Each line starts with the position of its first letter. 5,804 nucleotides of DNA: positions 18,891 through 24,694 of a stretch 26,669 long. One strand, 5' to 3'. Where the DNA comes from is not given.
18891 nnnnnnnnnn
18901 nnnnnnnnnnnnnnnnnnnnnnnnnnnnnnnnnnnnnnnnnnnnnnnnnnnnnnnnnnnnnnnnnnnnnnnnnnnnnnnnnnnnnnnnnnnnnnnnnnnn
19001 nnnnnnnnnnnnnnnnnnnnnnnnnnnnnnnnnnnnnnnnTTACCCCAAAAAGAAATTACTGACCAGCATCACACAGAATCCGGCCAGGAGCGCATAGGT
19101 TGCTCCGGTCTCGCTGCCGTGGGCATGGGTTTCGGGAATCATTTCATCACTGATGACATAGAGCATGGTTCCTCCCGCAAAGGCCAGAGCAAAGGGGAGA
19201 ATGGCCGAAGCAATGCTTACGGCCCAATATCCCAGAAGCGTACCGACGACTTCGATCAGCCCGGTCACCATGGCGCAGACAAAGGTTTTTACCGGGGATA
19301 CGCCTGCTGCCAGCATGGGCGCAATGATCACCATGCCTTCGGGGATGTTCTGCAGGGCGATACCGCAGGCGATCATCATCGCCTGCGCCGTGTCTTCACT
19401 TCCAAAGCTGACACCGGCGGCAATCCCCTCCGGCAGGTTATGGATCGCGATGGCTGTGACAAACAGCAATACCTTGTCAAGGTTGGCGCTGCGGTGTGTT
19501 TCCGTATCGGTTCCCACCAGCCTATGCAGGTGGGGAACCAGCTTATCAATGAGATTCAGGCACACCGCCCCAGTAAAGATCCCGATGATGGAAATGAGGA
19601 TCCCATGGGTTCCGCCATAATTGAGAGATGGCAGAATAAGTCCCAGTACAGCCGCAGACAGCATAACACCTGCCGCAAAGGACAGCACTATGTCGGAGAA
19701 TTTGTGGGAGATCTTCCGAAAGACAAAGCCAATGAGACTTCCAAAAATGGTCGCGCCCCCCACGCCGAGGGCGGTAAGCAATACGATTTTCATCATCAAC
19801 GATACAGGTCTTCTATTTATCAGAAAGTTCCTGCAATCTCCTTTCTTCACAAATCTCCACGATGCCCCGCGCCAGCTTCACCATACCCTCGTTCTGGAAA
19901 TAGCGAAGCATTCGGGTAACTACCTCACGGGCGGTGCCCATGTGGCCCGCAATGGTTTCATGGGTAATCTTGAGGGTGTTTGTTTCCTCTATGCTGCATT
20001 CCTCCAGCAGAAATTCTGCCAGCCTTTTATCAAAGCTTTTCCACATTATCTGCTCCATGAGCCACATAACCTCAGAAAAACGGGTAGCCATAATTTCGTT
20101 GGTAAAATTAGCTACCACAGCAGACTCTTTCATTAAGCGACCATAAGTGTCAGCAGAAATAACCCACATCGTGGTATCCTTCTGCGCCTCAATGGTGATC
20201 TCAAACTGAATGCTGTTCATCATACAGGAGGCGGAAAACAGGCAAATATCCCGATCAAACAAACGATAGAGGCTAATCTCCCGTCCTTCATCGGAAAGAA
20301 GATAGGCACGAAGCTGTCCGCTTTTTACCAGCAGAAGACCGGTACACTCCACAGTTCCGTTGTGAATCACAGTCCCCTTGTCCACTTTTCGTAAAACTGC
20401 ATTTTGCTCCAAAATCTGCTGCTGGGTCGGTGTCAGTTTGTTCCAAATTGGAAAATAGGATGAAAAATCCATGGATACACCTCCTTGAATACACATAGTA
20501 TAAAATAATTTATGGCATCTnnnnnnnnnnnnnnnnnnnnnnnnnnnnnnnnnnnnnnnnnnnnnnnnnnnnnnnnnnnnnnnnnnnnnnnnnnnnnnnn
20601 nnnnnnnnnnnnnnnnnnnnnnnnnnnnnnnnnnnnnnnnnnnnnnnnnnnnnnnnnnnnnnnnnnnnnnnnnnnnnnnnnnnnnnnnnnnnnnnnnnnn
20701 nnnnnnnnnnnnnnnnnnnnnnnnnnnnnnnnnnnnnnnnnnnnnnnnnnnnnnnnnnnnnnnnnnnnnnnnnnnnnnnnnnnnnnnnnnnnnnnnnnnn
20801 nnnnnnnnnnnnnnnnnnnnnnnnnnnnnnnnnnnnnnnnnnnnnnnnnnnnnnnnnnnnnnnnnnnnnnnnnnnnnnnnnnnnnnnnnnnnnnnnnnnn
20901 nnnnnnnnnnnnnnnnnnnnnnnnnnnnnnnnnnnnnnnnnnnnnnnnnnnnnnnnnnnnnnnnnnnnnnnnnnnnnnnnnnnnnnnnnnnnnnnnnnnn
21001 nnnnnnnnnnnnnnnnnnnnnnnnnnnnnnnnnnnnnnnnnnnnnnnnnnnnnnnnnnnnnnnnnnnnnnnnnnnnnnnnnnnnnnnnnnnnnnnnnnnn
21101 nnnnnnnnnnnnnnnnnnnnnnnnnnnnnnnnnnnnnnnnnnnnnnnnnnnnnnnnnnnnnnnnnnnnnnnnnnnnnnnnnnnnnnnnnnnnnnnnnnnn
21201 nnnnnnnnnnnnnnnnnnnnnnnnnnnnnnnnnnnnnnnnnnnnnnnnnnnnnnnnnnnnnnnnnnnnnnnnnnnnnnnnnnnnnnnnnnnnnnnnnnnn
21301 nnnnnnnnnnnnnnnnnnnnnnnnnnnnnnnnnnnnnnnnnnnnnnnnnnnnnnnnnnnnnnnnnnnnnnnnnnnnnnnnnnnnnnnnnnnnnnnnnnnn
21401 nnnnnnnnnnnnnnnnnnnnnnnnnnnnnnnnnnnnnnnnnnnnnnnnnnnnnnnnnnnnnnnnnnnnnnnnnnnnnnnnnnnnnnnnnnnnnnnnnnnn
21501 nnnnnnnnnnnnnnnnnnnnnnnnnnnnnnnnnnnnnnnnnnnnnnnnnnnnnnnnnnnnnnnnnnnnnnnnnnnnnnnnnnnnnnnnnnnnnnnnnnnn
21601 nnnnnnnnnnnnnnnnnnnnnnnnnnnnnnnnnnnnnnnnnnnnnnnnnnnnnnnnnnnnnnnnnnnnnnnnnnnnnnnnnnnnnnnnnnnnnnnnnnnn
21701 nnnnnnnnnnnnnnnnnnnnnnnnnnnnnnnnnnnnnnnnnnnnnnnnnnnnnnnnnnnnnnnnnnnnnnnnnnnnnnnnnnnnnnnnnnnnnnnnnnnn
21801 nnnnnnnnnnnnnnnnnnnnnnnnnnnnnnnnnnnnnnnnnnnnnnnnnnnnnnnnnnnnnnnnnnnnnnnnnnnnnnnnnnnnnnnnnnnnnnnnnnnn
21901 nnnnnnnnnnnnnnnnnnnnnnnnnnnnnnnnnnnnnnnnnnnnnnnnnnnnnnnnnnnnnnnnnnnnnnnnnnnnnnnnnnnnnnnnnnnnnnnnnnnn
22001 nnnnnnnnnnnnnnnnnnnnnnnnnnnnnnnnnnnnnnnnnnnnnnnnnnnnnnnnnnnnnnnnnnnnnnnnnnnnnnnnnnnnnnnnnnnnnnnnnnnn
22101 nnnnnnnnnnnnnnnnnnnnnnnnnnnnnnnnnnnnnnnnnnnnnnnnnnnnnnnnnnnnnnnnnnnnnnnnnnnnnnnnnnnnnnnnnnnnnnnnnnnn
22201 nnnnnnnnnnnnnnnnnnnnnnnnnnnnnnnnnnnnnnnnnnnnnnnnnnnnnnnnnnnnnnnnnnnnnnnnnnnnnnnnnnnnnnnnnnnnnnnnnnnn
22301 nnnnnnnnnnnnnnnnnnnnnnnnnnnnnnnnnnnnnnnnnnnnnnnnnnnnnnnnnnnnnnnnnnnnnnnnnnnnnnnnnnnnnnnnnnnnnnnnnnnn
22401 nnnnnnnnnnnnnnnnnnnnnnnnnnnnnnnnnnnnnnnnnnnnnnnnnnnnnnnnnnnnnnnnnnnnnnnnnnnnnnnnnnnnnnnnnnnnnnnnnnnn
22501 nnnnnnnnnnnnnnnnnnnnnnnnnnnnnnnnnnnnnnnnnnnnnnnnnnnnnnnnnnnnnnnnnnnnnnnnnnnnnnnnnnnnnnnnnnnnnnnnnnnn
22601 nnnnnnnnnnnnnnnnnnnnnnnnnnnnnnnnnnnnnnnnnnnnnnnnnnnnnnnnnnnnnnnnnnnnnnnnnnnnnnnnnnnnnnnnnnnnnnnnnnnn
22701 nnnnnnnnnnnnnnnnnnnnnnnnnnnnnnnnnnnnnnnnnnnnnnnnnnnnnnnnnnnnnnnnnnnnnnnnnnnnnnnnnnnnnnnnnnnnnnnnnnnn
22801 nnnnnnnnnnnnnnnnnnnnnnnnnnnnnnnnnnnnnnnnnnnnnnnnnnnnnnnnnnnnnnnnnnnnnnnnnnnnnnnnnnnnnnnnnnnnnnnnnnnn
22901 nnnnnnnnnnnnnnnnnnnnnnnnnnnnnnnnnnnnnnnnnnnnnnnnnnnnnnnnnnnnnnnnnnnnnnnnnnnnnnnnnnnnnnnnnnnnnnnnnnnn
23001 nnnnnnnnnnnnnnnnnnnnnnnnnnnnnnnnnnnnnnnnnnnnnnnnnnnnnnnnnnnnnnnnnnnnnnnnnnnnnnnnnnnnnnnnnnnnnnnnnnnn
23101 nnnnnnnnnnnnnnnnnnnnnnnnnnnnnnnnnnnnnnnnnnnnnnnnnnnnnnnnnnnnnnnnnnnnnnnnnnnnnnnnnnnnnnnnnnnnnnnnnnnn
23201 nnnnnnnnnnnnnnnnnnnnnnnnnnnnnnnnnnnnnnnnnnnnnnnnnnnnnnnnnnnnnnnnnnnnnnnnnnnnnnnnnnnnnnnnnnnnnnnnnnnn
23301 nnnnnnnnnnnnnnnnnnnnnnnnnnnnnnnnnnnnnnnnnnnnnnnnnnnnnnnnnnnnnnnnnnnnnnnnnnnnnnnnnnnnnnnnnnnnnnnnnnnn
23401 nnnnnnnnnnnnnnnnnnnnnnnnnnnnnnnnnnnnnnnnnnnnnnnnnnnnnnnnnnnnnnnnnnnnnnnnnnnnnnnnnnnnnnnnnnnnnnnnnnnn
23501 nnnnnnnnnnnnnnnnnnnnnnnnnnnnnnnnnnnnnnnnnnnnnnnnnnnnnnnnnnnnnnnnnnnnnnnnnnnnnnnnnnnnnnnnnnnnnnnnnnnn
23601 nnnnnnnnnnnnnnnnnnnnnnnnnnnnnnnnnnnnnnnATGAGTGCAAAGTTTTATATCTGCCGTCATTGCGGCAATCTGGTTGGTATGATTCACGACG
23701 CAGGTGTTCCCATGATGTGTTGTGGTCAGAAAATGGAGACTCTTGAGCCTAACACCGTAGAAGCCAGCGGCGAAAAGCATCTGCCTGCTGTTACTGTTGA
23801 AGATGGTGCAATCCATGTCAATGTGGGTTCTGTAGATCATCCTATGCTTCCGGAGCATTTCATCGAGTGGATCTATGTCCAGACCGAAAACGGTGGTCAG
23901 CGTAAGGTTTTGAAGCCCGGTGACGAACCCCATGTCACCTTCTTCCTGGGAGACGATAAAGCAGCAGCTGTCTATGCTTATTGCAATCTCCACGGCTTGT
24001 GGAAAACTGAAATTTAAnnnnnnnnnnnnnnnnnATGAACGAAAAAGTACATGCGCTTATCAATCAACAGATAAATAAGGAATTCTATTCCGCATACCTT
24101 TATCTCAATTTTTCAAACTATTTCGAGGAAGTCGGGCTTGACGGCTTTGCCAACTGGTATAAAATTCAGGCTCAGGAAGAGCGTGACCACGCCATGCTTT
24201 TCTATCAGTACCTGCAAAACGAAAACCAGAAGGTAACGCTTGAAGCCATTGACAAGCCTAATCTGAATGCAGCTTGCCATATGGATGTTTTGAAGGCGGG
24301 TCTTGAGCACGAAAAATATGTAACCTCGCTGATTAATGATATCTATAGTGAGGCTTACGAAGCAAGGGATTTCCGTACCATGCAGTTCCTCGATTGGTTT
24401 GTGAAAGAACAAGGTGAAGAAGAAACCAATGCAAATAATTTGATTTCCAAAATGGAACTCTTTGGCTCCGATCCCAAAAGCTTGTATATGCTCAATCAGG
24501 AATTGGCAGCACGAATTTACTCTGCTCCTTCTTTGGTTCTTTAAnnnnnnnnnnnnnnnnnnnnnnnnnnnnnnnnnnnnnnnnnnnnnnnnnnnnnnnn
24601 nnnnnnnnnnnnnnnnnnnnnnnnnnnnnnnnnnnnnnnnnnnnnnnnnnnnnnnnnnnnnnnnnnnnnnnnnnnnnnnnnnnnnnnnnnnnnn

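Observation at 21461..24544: Candidate hydrogen-powered peroxide/superoxide detox operon: HydA-Rd-Rbr-Rd fusion, desulfoferrodoxin, ferritin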

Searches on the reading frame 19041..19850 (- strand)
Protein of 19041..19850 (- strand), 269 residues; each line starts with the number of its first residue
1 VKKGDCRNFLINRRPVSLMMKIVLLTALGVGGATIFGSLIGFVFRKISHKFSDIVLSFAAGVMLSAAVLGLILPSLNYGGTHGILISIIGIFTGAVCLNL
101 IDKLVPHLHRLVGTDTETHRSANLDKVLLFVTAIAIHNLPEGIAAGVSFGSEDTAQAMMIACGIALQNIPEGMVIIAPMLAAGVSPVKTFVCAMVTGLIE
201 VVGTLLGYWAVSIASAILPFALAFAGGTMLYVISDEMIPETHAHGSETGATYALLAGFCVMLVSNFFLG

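Call 3: search_protein_families(library=pfam, proteins=[window:19041-19850:-])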
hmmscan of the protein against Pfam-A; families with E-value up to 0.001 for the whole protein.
window:19041-19850:- (269 aa): 1 family
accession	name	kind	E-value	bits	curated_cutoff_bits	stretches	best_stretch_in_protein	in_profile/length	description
PF02535.28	Zip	-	9.8e-26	91.2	35.1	2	126-263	177-321/323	ZIP Zinc transporter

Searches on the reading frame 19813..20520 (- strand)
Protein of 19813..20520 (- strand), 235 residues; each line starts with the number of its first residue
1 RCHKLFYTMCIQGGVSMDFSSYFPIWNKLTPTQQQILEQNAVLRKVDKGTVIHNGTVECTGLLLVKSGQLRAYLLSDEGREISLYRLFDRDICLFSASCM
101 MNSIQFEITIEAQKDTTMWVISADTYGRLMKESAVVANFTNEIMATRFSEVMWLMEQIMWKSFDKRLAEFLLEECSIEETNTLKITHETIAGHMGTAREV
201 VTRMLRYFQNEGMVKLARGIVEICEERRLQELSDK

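Call 3: search_protein_families(library=pfam, proteins=[window:19813-20520:-])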
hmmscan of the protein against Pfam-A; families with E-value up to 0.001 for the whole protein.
window:19813-20520:- (235 aa): 3 families
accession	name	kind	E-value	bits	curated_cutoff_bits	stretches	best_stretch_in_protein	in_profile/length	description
PF13545.12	HTH_Crp_2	-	1.6e-14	54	27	1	165-232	1-70/70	Crp-like helix-turn-helix domain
PF00027.35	cNMP_binding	-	2.7e-08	34.1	27.5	1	44-132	2-88/89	Cyclic nucleotide-binding domain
PF00325.26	Crp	-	9.7e-06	25.7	21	1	183-213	1-31/32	Bacterial regulatory proteins, crp family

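Call 4: search_protein_families(library=ncbifam, proteins=[window:19813-20520:-])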
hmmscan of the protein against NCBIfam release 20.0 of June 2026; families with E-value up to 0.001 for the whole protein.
window:19813-20520:- (235 aa): 6 families
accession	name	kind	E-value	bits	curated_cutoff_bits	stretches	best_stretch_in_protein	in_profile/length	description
NF008732.0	PRK11753.1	equivalog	4.4e-10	39.4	266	1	29-216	12-203/214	cAMP-activated global transcriptional regulator CRP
NF006901.0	PRK09392.1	equivalog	8e-08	31.9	211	1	26-232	15-220/236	transcriptional activator FtrB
NF008365.0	PRK11161.1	subfamily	2.4e-06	27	228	1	44-234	50-244/250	fumarate/nitrate reduction transcriptional regulator Fnr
TIGR03697.1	NtcA_cyano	equivalog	5.7e-05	23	244.95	1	65-222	17-181/193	global nitrogen regulator NtcA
NF010499.0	PRK13918.1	equivalog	7.5e-05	22.3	274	1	65-234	35-202/205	CRP/FNR family transcriptional regulator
NF053664.1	TransRegPtrACyano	equivalog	0.00044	19.6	300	1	162-217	128-183/196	Crp/Fnr family transcriptional regulator PtrA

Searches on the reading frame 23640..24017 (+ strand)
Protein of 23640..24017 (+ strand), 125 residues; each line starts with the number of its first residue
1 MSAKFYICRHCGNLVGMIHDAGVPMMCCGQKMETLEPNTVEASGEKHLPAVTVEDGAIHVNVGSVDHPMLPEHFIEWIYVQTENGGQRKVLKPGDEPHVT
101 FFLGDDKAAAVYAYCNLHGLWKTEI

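Call 3: search_protein_families(library=pfam, proteins=[window:23640-24017:+])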
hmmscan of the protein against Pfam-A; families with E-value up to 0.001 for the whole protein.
window:23640-24017:+ (125 aa): 2 families
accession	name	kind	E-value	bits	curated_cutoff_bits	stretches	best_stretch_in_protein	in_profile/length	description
PF01880.24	Desulfoferrodox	-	3.8e-21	75.9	22.2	1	40-123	2-97/98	Desulfoferrodoxin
PF06397.17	Desulfoferrod_N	-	1.2e-06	28.5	23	1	5-34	6-35/36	Desulfoferrodoxin, N-terminal domain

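Call 4: search_protein_families(library=ncbifam, proteins=[window:23640-24017:+])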
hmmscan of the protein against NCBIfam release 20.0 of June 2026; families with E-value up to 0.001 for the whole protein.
window:23640-24017:+ (125 aa): 3 families
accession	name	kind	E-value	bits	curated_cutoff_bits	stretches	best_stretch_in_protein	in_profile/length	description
TIGR00320.1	dfx_rbo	equivalog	5.4e-36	123.6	146.9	1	4-124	6-125/125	desulfoferrodoxin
TIGR00332.1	neela_ferrous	domain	9.4e-16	58.1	61.9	1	41-124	4-101/107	desulfoferrodoxin ferrous iron-binding domain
TIGR00319.1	desulf_FeS4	domain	1e-05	25.1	36.05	1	5-32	7-34/34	desulfoferrodoxin FeS4 iron-binding domain-containing protein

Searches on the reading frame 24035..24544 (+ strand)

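Call 3: search_protein_families(library=pfam, proteins=[window:24035-24544:+])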
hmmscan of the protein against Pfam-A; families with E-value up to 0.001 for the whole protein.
window:24035-24544:+ (169 aa): 1 family
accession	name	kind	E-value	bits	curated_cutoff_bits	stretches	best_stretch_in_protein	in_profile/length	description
PF00210.30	Ferritin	-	4.9e-36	124.2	24.5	1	7-142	2-141/142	Ferritin-like domain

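Call 4: search_protein_families(library=ncbifam, proteins=[window:24035-24544:+])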
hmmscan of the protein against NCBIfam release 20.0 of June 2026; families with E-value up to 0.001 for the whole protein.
window:24035-24544:+ (169 aa): 2 families
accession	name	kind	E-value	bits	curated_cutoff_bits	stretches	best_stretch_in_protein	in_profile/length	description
NF007638.0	PRK10304.1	equivalog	2.3e-23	83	178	1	8-159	9-160/165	non-heme ferritin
NF011597.0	PRK15022.1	equivalog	6.3e-16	58.6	154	1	9-130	10-131/167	non-heme ferritin-like protein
